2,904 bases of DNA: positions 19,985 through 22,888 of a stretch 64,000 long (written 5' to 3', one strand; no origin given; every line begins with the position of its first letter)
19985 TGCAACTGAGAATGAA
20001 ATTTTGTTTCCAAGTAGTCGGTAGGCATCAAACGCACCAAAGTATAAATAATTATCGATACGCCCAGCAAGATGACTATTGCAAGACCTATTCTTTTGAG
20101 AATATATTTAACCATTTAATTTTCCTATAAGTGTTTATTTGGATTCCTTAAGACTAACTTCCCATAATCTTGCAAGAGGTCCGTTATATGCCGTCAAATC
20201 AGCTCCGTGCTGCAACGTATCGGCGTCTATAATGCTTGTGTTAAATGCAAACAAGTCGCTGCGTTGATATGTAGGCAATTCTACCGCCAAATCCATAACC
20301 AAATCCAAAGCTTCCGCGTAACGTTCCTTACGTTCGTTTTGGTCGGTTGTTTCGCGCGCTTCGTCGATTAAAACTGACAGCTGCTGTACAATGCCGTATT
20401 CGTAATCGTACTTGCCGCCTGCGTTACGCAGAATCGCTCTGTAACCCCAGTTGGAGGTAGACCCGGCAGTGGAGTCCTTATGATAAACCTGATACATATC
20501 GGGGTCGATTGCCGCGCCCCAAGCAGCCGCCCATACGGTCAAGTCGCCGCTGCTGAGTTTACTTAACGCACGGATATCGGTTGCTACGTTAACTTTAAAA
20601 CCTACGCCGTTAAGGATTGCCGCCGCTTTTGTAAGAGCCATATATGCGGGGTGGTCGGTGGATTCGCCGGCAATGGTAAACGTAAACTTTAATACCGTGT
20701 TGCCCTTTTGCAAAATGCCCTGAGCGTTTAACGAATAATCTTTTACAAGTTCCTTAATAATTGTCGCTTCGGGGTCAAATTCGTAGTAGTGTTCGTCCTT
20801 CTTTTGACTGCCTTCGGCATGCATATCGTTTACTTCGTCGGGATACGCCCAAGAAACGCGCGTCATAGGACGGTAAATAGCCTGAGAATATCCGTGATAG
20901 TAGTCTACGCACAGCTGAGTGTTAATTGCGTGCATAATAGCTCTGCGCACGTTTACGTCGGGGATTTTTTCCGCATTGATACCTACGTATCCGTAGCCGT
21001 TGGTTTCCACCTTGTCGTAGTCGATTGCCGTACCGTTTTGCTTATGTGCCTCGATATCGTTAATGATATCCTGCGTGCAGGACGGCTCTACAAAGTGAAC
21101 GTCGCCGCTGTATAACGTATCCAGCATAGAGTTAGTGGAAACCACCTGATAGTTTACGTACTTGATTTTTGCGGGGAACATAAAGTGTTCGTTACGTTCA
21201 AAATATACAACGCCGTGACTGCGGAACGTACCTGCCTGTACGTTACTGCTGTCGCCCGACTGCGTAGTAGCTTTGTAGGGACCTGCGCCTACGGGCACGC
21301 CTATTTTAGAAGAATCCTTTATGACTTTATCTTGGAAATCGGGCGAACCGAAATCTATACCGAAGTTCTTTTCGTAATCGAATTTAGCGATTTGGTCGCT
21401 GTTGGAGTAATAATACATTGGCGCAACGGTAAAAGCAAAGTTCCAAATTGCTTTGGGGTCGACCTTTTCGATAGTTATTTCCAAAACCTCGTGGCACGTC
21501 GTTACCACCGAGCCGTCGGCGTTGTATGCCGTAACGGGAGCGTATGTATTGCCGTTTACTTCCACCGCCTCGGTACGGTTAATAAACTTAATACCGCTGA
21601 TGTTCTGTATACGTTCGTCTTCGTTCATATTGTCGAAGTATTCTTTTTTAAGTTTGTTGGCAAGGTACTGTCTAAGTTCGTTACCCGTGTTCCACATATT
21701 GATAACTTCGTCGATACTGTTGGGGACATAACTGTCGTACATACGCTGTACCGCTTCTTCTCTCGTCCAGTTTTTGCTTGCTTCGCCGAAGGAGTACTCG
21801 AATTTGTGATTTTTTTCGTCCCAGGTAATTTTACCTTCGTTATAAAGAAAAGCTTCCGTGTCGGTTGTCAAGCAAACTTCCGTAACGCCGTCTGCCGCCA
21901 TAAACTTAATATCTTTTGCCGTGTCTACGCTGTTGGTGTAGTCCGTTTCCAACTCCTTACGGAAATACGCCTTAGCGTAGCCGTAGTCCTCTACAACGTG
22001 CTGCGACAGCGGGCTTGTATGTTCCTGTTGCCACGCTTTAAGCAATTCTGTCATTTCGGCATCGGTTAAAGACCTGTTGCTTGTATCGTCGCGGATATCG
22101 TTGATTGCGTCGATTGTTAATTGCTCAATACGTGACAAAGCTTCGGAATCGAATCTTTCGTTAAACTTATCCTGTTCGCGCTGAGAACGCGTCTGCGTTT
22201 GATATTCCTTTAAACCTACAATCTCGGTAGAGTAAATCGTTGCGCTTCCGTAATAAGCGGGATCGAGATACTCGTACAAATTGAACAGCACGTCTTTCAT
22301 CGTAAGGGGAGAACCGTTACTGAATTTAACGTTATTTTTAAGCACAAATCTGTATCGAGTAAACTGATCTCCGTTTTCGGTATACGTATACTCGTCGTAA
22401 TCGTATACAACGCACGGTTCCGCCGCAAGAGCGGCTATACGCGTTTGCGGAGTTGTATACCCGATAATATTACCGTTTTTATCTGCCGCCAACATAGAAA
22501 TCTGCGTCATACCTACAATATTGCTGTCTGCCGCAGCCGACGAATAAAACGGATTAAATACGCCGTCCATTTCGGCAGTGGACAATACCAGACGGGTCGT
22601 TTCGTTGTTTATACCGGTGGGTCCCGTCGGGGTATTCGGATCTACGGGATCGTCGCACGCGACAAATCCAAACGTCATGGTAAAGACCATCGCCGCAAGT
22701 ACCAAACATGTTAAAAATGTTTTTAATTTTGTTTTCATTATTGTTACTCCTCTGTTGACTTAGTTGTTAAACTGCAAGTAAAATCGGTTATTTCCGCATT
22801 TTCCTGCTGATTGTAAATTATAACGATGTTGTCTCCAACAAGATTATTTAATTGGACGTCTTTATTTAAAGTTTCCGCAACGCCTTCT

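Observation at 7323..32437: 25-kb one-strand locus joining a giant S8/PA/LRR protease, an oversized Opp importer and modular lipoproteins: a candidate surface protein-foraging system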

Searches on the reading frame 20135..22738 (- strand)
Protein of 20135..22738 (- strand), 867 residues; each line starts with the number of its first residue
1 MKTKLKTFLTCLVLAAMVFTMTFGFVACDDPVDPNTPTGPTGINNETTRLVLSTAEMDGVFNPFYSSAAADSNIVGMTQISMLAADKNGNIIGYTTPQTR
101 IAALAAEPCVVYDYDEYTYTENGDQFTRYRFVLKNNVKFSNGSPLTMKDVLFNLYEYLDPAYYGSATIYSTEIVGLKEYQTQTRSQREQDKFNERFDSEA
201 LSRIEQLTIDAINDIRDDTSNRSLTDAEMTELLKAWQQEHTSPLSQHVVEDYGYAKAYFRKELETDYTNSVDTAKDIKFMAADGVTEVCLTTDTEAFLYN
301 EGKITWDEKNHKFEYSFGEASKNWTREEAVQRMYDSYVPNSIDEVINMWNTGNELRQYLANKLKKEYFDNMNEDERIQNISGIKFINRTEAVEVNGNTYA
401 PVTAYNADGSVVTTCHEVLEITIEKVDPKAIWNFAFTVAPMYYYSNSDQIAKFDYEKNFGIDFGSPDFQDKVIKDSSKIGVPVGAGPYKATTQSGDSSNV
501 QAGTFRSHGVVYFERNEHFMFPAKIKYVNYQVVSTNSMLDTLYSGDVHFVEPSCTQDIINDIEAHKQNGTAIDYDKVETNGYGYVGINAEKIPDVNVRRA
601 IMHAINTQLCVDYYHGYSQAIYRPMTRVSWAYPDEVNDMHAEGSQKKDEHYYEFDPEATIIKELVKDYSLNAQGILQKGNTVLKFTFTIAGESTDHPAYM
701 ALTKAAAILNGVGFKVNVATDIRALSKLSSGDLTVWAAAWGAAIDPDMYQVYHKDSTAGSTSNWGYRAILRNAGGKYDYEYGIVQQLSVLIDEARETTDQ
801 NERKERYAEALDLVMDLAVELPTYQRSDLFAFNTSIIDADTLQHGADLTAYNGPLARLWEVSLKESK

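Call 4: search_protein_families(library=pfam, proteins=[window:20135-22738:-], max_evalue=0.01)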
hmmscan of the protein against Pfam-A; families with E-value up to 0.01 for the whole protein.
window:20135-22738:- (867 aa): 1 family
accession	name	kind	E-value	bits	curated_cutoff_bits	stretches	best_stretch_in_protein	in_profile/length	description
PF00496.27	SBP_bac_5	-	2.1e-30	106.5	32.4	2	408-759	65-365/368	Bacterial extracellular solute-binding proteins, family 5 Middle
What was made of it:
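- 20135..22738 (-): OppA-like family-5 solute-binding lipoprotein, 867 aa, with about 240 aa between the two Pfam-matched segments that match no Pfam profile. SBP_bac_5 2.1e-30, matched in two stretches (call 4).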

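Call 17: find_homologous_proteins(query=window:20135-22738:-)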
Query window:20135-22738:- (867 aa): 2767 proteins with E <= 0.001 among 8000 candidates; the best 120 are listed.
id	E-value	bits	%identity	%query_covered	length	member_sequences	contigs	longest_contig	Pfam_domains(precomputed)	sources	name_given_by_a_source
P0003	0.0e+0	1966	99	100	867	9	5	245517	PF00496.28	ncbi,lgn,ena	-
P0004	0.0e+0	1232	65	100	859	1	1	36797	PF00496.28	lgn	-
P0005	0.0e+0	1086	60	99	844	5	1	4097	PF00496.28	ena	-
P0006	0.0e+0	1085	60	99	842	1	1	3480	PF00496.28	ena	-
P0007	0.0e+0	1075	60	99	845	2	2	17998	PF00496.28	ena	-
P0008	0.0e+0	1073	60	100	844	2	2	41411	PF00496.28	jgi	-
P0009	0.0e+0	1072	59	100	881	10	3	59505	PF00496.28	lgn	-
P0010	0.0e+0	1069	62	95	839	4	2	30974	PF00496.28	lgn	-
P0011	0.0e+0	1067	59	99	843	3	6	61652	PF00496.28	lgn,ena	-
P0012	0.0e+0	1066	59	100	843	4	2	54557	PF00496.28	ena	-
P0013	0.0e+0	1065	59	100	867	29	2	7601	PF00496.28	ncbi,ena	-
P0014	0.0e+0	1064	59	99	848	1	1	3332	PF00496.28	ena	-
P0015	0.0e+0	1064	61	96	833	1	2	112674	PF00496.28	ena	-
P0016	0.0e+0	1064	59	100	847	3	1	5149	PF00496.28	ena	-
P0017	0.0e+0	1064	59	100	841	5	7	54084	PF00496.28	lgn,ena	-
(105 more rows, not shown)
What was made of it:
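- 20135..22738 (-): 2767 homologues; the 120 best are 822-928 aa (call 17).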

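Call 20: find_related_loci(query=A2, collection=genome_contigs, flank=10000)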
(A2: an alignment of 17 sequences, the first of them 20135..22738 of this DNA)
Query A2 (867 aa) in genome_contigs; peptide patterns used: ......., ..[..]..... (x = any residue, [..] = any of these).
599 stretches matched a pattern (row limit reached: there are more); 581 encode a relative of the query (tblastn E <= 1e-3); the best 80 are kept; 80 distinct loci.
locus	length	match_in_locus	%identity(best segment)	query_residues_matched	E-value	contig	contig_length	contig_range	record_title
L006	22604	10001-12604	59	1-867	0e+0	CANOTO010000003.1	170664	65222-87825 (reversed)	MAG TPA_asm: uncultured Clostridia bacterium isolate SRR15604565_bin.18_metawrap_v1.3_MAG genome assembly, contig: NODE.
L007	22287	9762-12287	59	4-866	0e+0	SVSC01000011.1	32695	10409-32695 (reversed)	MAG: Oscillospiraceae bacterium isolate SIG659 NODE_28301_length_32695_cov_1.904569, whole genome shotgun sequence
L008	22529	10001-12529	58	1-866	0e+0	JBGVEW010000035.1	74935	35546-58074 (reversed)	MAG: Eubacteriales bacterium isolate fecal_MAG_404 fecal_MAG_404_contig_0035, whole genome shotgun sequence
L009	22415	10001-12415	61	41-865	0e+0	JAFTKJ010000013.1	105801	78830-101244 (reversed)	MAG: Clostridia bacterium isolate RGIG3898 Roe_deer_Cecum-2__c1237, whole genome shotgun sequence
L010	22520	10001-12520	57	2-866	0e+0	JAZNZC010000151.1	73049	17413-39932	MAG: Eubacteriales bacterium isolate T1900044770_TS20190236.MAGScoT_cleanbin_000053 SGB_2447_k141_162602, whole genome s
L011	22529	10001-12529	57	3-866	0e+0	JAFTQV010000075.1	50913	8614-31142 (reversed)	MAG: Clostridia bacterium isolate RGIG4066 Roe_deer_Cecum.Co__c1921227, whole genome shotgun sequence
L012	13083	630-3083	58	43-867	0e+0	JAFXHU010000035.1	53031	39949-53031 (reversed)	MAG: Clostridia bacterium isolate RGIG6427 Sheep_Rectum.Co__c3482169, whole genome shotgun sequence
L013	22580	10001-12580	56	1-867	0e+0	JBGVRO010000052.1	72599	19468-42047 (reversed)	MAG: Eubacteriales bacterium isolate fecal_MAG_139 fecal_MAG_139_contig_0052, whole genome shotgun sequence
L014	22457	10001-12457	54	12-866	0e+0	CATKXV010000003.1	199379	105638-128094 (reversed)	MAG TPA_asm: uncultured Anaeroplasmataceae bacterium isolate MGG03682_1680015466 genome assembly, contig: ERR2844016_94,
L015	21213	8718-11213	54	1-867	0e+0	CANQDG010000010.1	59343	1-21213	MAG: uncultured Bacilli bacterium isolate Lapin-005__bin89 genome assembly, contig: Lapin-005__NODE_597_length_59343_cov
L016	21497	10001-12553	51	3-863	0e+0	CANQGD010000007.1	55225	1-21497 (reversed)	MAG: uncultured Clostridia bacterium isolate Lapin-005__bin73 genome assembly, contig: Lapin-005__NODE_701_length_55225_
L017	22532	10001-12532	52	1-863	0e+0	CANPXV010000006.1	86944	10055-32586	MAG: uncultured Clostridia bacterium isolate Lapin-004__bin7 genome assembly, contig: Lapin-004__NODE_247_length_86944_c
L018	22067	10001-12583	50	1-867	0e+0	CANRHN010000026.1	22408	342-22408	MAG: uncultured Clostridia bacterium isolate Lapin-032__bin20 genome assembly, contig: Lapin-032__NODE_3579_length_22408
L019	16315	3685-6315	48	2-863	0e+0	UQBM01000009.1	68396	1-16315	uncultured Mollicutes bacterium isolate UMGS116 genome assembly, contig: NODE_83_length_68396_cov_46.268975, whole genom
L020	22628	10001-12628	48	2-863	0e+0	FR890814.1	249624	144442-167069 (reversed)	Staphylococcus sp. CAG:324 genomic scaffold, scf28, whole genome shotgun sequence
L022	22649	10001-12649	49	3-862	0e+0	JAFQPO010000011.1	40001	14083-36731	MAG: Bacilli bacterium isolate RGIG2034 Goat_Colon-1__c405, whole genome shotgun sequence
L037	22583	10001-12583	46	5-867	0e+0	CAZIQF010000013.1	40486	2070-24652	MAG TPA_asm: uncultured Staphylococcaceae bacterium isolate binchicken_co370_320 genome assembly, contig: NODE_1172_leng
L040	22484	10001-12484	47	30-867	0e+0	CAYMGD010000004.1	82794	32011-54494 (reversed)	MAG TPA_asm: uncultured Coprobacillus sp. isolate SRP225648_co1_120 genome assembly, contig: NODE_385_length_82794_cov_5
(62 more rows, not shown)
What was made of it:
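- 20135..22738 (-): At least 581 genomic stretches in the GTDB species genomes encode a relative (call 20).
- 80 species genomes were retrieved through the OppA family (call 20). All source samples whose origin is named are animal or human guts (call 20).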

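Call 25: search_solved_structures(query=window:20135-22738:-, max_evalue=0.001, show_alignments=1)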
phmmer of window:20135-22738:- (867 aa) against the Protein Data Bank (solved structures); distinct sequences matched with E-value up to 0.001: 4.
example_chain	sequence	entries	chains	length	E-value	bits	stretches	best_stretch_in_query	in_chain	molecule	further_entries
8efz_A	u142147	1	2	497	7.5e-08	34.3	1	480-836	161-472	Extracellular solute-binding protein family 5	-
4ofl_A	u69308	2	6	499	6.3e-06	27.9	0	580-758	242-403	Extracytoplasmic Nickel-Binding Protein YpYntA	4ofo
3ry3_A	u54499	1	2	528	7.7e-06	27.6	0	580-758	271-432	Putative solute-binding protein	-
5u4o_A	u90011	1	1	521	8.6e-06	27.5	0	511-637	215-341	ABC transporter substrate-binding protein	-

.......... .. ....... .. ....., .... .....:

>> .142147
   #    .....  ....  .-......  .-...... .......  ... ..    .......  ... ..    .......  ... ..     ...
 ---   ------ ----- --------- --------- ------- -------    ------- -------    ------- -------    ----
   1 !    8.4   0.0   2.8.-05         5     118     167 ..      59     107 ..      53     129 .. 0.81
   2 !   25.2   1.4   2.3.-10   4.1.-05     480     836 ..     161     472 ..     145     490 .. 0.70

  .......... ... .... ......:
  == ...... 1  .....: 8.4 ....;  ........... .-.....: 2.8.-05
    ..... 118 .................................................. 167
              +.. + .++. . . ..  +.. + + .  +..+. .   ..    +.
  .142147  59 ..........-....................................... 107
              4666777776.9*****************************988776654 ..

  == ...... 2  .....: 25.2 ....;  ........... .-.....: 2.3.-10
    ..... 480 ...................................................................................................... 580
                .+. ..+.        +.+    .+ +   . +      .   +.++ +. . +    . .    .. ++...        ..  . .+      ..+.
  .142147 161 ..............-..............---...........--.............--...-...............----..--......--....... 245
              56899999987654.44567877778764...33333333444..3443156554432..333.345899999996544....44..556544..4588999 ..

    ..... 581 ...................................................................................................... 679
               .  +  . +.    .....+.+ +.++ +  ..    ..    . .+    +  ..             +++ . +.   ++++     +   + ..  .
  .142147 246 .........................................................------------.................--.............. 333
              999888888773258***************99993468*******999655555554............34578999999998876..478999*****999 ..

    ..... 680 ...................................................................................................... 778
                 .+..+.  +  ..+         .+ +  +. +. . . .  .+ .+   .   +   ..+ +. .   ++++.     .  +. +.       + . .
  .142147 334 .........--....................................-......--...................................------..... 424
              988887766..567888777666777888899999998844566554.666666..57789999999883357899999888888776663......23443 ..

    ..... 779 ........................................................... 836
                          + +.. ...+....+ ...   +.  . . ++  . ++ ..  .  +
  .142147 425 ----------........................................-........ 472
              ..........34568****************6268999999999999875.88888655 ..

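Call 49: search_protein_families(library=ncbifam, proteins=[window:20135-22738:-], max_evalue=0.001)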
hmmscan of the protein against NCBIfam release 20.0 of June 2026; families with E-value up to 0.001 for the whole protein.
window:20135-22738:- (867 aa): 2 families
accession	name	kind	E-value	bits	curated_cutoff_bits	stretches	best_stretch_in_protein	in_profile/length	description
NF045467.1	Opp4A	equivalog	3.1e-20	71.9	650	2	481-840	206-542/556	oligopeptide ABC transporter substrate-binding protein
TIGR04028.1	SBP_KPN_01854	hypoth_equivalog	2e-10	39.9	468.5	1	589-836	264-490/509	TIGR04028 family ABC transporter substrate-binding protein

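Call 59: find_encoding_contigs(protein=P0004, flank=10000, max_places=2)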
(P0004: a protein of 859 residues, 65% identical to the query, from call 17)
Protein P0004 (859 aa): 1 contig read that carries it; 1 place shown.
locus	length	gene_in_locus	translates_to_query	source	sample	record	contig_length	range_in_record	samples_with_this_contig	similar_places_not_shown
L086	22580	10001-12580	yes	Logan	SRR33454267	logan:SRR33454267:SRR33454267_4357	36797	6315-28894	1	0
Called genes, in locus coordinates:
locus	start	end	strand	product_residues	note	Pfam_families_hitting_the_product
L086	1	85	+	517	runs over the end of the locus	-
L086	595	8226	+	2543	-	PF00082:Peptidase_S8, PF02225:PA, PF06280:fn3_5, PF02368:Big_2 (weak), PF13306:LRR_5, PF13855:LRR_8 (faint), PF13306:LRR_5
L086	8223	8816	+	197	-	-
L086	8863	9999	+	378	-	PF09479:Flg_new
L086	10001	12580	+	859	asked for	PF00496:SBP_bac_5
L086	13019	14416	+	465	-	PF00528:BPD_transp_1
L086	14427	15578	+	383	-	PF12911:OppC_N, PF00528:BPD_transp_1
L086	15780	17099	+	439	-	PF00005:ABC_tran, PF08352:oligo_HPY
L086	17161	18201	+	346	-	PF00005:ABC_tran, PF08352:oligo_HPY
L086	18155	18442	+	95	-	-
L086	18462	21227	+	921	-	-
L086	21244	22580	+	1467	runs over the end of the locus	PF09479:Flg_new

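Call 70: search_protein_families(library=pfam, proteins=[L010:17513-22519:+, L037:17207-20440:+, L040:17702-20869:+, L022:17252-21718:+, L011:17812-20037:+, L014:17201-19333:+, L009:17723-20878:-], max_evalue=0.001)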
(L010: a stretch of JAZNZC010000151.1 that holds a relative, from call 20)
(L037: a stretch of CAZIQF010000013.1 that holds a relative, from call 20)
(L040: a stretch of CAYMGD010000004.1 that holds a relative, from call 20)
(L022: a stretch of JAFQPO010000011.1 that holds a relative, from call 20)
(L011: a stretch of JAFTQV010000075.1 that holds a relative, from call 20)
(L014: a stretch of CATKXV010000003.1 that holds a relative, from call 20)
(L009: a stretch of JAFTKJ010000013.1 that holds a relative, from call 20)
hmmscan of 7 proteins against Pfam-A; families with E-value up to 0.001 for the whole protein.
L010:17513-22519:+ (1669 aa): 3 families
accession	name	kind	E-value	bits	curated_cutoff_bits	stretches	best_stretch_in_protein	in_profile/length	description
PF13306.12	LRR_5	-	7.6e-105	346.3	27.7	9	1182-1300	2-114/127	BspA type Leucine rich repeat region (6 copies)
PF09479.16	Flg_new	-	4e-31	107.4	27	3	135-199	1-64/65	Listeria-Bacteroides repeat domain (List_Bact_rpt)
PF13855.12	LRR_8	-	3.5e-14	52.7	27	0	1194-1244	3-53/61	Leucine rich repeat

L037:17207-20440:+ (1077 aa): 3 families
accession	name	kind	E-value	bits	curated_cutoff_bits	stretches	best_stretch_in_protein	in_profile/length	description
PF00578.27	AhpC-TSA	-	8.5e-09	35.8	26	1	244-386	1-123/124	AhpC/TSA family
PF13620.12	CarboxypepD_reg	-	8.8e-05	23.2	32.3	0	154-201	7-55/82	Carboxypeptidase regulatory-like domain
PF02369.22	Big_1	-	0.00087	19.8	34.9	0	131-191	2-66/93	Bacterial Ig-like domain (group 1)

L040:17702-20869:+ (1055 aa): 3 families
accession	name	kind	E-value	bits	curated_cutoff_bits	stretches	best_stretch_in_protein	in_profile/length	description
PF00578.27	AhpC-TSA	-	6.6e-09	36.2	26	1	221-361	2-122/124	AhpC/TSA family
PF08534.16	Redoxin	-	2.6e-06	27.7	26.6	1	220-368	2-136/148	Redoxin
PF13905.12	Thioredoxin_8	-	1.3e-05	25.8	27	1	247-358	2-92/94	Thioredoxin-like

L022:17252-21718:+ (1488 aa): 2 families
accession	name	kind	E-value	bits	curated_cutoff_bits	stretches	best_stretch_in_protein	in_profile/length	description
PF09479.16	Flg_new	-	1.6e-44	150.3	27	5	1164-1226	2-65/65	Listeria-Bacteroides repeat domain (List_Bact_rpt)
PF18998.6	Flg_new_2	-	0.00021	21.6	23.6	0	772-832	9-71/73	Divergent InlB B-repeat domain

L011:17812-20037:+ (741 aa): 1 family
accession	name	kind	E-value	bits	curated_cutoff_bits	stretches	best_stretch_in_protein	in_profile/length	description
PF18998.6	Flg_new_2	-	8.7e-05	22.9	23.6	0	417-453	4-39/73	Divergent InlB B-repeat domain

L014:17201-19333:+ (710 aa): 0 families

L009:17723-20878:- (1051 aa): 1 family
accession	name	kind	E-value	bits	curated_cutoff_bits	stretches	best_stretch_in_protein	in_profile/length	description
PF07523.18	Big_3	-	3e-16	59.9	21.2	2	45-108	6-68/68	Bacterial Ig-like domain (group 3)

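Call 71: search_solved_structures(query=A2, max_evalue=0.00001)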
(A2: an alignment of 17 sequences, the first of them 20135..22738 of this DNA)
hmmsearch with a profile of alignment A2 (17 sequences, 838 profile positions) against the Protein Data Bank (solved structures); distinct sequences matched with E-value up to 0.00001: 9.
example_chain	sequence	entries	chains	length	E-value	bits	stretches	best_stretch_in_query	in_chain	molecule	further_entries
9p48_A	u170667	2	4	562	6.5e-10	41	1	459-624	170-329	Peptide ABC transporter, peptide-binding protein OppA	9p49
4ofl_A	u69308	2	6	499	2.1e-09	39.3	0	565-691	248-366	Extracytoplasmic Nickel-Binding Protein YpYntA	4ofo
3ry3_A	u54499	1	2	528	2.5e-09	39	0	565-691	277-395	Putative solute-binding protein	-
8efz_A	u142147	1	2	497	4.1e-09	38.3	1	526-780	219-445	Extracellular solute-binding protein family 5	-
5u4o_A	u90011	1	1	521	1.1e-08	37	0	491-653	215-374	ABC transporter substrate-binding protein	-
4oet_A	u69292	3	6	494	2.7e-06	29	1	565-785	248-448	Putative peptide ABC-transport system periplasmic peptide-binding protein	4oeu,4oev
5yyb_A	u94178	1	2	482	5.3e-06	28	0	100-144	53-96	Putative ABC transporter periplasmic binding protein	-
5z99_A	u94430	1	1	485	5.4e-06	28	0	100-144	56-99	Putative ABC transporter periplasmic binding protein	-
5za4_A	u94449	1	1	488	5.5e-06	28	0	100-144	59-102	Putative ABC transporter periplasmic binding protein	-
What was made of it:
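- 20135..22738 (-): Very distant from any solved SBP: best E 6.5e-10, to an OppA (calls 25, 71).
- On Opp/Dpp-type (PepT family) ABC importer: The best PDB profile hit is an OppA at 6.5e-10 (call 71).
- The closest solved binding proteins are remote and include nickel binders (calls 25, 71). OppA carries about 240 aa that match no Pfam profile and is remote from all solved binding proteins (calls 4, 25, 71). The best PDB profile hit is an OppA (call 71).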
